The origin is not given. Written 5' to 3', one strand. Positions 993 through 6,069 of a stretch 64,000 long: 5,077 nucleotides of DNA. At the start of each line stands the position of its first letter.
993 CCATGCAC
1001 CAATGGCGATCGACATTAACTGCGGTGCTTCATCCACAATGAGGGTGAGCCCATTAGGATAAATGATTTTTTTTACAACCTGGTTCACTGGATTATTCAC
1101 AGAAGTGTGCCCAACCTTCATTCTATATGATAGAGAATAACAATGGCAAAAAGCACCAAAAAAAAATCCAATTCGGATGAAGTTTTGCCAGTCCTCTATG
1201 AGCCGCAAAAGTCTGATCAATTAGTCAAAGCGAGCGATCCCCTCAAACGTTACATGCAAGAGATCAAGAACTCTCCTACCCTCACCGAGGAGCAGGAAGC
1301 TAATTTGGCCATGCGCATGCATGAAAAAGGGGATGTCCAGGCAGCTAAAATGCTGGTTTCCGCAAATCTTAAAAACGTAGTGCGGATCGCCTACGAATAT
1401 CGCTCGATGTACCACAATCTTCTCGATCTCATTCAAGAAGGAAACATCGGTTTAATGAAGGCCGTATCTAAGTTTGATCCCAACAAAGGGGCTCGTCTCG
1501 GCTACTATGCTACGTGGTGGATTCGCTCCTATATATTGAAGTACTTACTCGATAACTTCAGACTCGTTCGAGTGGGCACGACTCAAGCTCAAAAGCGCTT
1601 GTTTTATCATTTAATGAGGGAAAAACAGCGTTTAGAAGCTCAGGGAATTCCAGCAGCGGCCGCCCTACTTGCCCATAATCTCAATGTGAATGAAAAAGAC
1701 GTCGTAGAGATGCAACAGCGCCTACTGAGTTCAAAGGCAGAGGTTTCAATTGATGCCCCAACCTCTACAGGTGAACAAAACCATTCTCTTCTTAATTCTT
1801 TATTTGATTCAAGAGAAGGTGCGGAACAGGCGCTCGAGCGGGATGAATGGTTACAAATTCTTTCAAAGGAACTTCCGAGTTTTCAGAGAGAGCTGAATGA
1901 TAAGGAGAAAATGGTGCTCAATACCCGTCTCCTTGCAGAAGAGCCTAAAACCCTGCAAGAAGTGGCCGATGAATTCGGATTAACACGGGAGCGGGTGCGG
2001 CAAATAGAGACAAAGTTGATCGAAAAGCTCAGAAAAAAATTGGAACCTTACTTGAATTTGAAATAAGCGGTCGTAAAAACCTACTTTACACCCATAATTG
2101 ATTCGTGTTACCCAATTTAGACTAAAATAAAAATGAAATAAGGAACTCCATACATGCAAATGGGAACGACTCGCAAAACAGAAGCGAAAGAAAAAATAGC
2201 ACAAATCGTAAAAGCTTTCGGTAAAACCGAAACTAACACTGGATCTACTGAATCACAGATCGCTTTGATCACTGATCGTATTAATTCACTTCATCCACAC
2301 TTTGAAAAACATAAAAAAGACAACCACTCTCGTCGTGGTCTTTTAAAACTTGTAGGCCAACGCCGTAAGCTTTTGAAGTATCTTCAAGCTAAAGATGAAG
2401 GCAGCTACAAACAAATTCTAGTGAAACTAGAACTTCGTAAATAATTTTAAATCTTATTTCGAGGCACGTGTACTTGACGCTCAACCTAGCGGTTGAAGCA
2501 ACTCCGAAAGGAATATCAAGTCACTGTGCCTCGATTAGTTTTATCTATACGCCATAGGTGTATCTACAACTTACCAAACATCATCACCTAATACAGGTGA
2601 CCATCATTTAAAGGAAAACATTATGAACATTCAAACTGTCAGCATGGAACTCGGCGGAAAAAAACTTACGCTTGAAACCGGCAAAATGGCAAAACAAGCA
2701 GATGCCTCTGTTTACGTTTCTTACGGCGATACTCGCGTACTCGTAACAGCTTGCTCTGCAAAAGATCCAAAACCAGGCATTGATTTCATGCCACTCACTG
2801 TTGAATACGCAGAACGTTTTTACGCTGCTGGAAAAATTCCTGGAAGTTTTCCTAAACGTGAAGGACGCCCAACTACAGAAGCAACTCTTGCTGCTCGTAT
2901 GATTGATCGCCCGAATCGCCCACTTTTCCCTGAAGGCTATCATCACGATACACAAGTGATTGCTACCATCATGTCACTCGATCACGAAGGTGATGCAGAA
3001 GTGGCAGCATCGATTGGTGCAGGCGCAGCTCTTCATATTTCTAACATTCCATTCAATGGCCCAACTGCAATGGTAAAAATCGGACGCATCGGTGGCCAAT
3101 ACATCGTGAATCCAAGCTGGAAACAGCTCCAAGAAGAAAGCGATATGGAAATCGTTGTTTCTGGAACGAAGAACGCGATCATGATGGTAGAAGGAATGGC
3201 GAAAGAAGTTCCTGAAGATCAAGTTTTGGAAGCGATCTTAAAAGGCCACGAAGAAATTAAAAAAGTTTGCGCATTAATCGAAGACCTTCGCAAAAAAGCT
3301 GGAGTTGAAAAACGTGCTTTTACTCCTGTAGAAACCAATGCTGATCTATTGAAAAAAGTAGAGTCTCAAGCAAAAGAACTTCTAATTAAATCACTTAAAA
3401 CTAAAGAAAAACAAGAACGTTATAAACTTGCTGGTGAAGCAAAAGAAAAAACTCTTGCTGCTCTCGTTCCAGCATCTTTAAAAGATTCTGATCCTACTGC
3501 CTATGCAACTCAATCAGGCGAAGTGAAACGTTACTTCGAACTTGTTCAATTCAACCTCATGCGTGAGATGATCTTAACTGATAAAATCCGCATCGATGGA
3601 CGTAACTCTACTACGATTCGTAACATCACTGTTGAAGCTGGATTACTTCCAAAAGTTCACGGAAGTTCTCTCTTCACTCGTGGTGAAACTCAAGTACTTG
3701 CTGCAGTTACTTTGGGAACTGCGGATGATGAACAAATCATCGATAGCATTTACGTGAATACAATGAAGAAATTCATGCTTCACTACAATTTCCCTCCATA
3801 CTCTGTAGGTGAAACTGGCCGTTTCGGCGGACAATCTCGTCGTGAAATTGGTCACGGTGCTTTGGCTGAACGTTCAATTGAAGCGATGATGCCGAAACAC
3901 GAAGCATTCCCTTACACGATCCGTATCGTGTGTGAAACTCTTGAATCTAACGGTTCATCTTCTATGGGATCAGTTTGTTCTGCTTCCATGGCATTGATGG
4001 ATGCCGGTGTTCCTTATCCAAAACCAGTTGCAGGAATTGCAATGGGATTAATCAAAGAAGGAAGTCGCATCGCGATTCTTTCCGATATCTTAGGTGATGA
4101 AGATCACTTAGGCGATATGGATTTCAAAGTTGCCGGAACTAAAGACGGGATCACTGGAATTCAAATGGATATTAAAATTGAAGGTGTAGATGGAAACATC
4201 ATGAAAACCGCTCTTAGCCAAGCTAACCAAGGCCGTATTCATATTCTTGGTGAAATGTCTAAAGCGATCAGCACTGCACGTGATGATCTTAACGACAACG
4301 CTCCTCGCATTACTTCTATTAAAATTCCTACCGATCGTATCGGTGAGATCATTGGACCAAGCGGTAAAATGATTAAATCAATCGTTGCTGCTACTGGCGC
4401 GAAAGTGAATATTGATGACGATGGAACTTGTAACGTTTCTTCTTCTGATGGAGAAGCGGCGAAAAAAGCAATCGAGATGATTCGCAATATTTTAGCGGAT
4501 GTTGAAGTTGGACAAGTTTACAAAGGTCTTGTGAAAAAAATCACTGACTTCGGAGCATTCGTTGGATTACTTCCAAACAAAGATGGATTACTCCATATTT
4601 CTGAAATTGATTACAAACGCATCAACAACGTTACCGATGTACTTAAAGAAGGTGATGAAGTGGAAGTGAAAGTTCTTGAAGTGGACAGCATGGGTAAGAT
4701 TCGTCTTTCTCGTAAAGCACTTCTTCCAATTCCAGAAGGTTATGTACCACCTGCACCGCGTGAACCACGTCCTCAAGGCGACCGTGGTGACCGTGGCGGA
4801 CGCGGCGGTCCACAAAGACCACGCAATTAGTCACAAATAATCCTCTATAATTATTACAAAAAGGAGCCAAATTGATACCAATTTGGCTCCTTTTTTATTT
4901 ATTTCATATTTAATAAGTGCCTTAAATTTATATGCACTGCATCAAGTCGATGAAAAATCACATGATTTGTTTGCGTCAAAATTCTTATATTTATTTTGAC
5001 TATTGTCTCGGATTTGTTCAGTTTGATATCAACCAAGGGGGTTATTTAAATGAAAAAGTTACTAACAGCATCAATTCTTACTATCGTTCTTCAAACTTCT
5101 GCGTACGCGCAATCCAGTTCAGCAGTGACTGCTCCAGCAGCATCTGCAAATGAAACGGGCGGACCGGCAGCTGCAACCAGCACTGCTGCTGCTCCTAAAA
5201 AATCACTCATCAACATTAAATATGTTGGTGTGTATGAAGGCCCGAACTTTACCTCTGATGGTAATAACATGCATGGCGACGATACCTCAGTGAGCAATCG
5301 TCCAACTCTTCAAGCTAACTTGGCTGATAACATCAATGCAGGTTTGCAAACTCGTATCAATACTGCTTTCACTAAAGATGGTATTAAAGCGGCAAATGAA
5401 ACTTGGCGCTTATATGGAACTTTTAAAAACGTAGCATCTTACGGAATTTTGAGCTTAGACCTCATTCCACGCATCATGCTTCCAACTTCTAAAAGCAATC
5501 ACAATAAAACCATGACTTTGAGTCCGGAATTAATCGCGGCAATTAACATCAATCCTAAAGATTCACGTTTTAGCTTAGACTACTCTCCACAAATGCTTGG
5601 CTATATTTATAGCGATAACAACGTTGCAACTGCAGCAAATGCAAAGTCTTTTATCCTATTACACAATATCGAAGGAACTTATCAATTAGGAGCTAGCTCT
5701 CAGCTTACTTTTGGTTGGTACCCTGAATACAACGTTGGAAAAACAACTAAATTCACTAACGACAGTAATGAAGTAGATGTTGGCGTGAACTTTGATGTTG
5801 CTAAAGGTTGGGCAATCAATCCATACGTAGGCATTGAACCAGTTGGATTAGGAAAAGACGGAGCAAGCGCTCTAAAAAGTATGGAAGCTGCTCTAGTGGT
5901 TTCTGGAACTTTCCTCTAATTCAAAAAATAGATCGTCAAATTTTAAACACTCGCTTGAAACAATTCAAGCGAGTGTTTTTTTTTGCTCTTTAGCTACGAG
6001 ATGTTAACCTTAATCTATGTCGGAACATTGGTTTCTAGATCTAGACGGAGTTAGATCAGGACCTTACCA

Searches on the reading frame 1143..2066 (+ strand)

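Call 44: search_protein_families(library=pfam, proteins=[window:1143-2066:+])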
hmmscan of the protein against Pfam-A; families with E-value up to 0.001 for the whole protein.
window:1143-2066:+ (307 aa): 4 families
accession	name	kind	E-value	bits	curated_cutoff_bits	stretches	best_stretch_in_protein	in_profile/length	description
PF04542.20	Sigma70_r2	-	3.6e-17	62.4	24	1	71-137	1-67/71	Sigma-70 region 2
PF04545.22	Sigma70_r4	-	1.6e-13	50.4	24.1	1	250-298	4-50/50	Sigma-70, region 4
PF00140.25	Sigma70_r1_2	-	3.6e-07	30.5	22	1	32-61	1-30/34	Sigma-70 factor, region 1.2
PF16509.11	KORA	-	0.00082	20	26.7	0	267-302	29-64/84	TrfB plasmid transcriptional repressor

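Call 57: search_protein_families(library=ncbifam, proteins=[window:1143-2066:+], max_evalue=0.01)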
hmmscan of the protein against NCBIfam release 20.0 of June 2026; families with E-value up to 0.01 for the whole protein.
window:1143-2066:+ (307 aa): 49 families (the best 25 are shown)
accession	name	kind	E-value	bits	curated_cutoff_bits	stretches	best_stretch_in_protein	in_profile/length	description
TIGR02392.1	rpoH_proteo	equivalog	6.6e-79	265.3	323.1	1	34-301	3-269/270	RNA polymerase sigma factor RpoH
NF005143.0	PRK06596.1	subfamily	1.9e-77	260.6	241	1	26-301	8-282/285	RNA polymerase factor sigma-32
NF005693.0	PRK07500.1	equivalog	1.6e-56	191.6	315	1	37-301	11-278/289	RNA polymerase factor sigma-32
TIGR02394.1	rpoS_proteo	equivalog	6.5e-53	180.1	378.7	1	23-301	4-275/285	RNA polymerase sigma factor RpoS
NF004207.0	PRK05657.1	equivalog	4.3e-51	174.2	394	1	22-301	46-318/329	RNA polymerase sigma factor RpoS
NF006666.0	PRK09210.1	equivalog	6.5e-48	163.9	572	1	23-298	90-358/370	RNA polymerase sigma factor RpoD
NF041931.2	MzaA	equivalog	6.8e-44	150.8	800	1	48-299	457-704/726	MZA anti-phage system associated sigma-70 family RNA polymerase sigma factor MzaA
TIGR02997.1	Sig70-cyanoRpoD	subfamily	6.1e-42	143.9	384.5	1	66-297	74-298/298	RNA polymerase sigma factor, RpoD/SigA family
TIGR02393.1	RpoD_Cterm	equivalog_domain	5.2e-41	140.8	354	1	67-299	1-227/238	RNA polymerase sigma factor RpoD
NF004208.0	PRK05658.1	equivalog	1.6e-39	136.5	555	1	66-298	392-618/631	RNA polymerase sigma factor RpoD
NF005920.0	PRK07921.1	subfamily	2.4e-38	132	464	1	41-298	67-316/328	RNA polymerase sigma factor SigB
NF004561.0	PRK05901.1-3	equivalog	7.6e-36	124.3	582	1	66-298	299-525/537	RNA polymerase sigma factor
NF004562.0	PRK05901.1-4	equivalog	1.5e-33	116.2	779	1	66-299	316-543/571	RNA polymerase sigma factor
NF004560.0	PRK05901.1-1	equivalog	4.5e-33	115.1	711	1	38-298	251-504/516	RNA polymerase sigma factor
NF005642.0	PRK07405.1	subfamily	8.4e-33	113.9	524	1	61-299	78-308/318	RNA polymerase sigma factor SigD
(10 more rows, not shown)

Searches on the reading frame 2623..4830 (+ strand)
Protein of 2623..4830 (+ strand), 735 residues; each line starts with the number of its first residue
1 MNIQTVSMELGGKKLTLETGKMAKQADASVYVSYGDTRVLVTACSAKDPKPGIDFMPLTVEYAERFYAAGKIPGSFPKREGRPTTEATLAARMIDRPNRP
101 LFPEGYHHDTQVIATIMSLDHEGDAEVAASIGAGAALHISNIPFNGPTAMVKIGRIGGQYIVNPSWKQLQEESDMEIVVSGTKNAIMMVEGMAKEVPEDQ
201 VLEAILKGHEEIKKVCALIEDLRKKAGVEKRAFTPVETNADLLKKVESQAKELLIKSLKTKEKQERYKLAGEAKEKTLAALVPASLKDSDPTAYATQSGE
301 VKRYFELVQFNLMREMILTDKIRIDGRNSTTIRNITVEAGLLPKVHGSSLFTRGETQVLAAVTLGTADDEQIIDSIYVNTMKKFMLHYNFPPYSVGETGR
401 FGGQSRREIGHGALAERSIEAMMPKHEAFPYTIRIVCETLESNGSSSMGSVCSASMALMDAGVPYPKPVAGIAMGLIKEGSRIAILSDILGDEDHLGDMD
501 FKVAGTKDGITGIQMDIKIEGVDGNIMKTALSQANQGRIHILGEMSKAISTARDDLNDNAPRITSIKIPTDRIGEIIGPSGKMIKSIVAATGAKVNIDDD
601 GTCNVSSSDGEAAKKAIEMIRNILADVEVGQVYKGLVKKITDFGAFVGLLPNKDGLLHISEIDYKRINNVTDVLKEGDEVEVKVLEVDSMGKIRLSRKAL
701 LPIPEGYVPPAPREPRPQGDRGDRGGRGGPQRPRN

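Call 44: search_protein_families(library=pfam, proteins=[window:2623-4830:+])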
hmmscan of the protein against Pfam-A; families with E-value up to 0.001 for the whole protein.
window:2623-4830:+ (735 aa): 7 families
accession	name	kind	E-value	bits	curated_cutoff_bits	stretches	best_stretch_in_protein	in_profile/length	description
PF01138.27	RNase_PH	-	5e-61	205.3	25.5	2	332-464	2-130/130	3' exoribonuclease family, domain 1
PF03725.20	RNase_PH_C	-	1.7e-20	73.2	20.8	2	147-210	2-66/67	3' exoribonuclease family, domain 2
PF00575.29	S1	-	3.2e-19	69.5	22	1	627-698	2-74/74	S1 RNA binding domain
PF03726.19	PNPase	-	3.6e-13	50.2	24.6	1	242-328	2-81/81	Polyribonucleotide nucleotidyltransferase, RNA binding domain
PF00013.35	KH_1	-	3.6e-11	43.1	21.5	1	564-621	2-65/66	KH domain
PF22675.2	KH-I_KHDC4-BBP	-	0.00018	21.8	30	1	573-612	8-47/76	KHDC4/BBP-like, KH-domain type I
PF23459.1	S1_RRP5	-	0.00091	20.2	27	0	629-690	3-64/72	RRP5 S1 domain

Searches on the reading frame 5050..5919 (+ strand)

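Call 44: search_protein_families(library=pfam, proteins=[window:5050-5919:+])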
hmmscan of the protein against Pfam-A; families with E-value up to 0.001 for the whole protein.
window:5050-5919:+ (289 aa): 1 family
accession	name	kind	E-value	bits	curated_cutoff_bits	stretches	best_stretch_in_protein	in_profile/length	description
PF20507.4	DUF6733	-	0.00049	20.1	27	1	205-263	46-102/243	Family of unknown function (DUF6733)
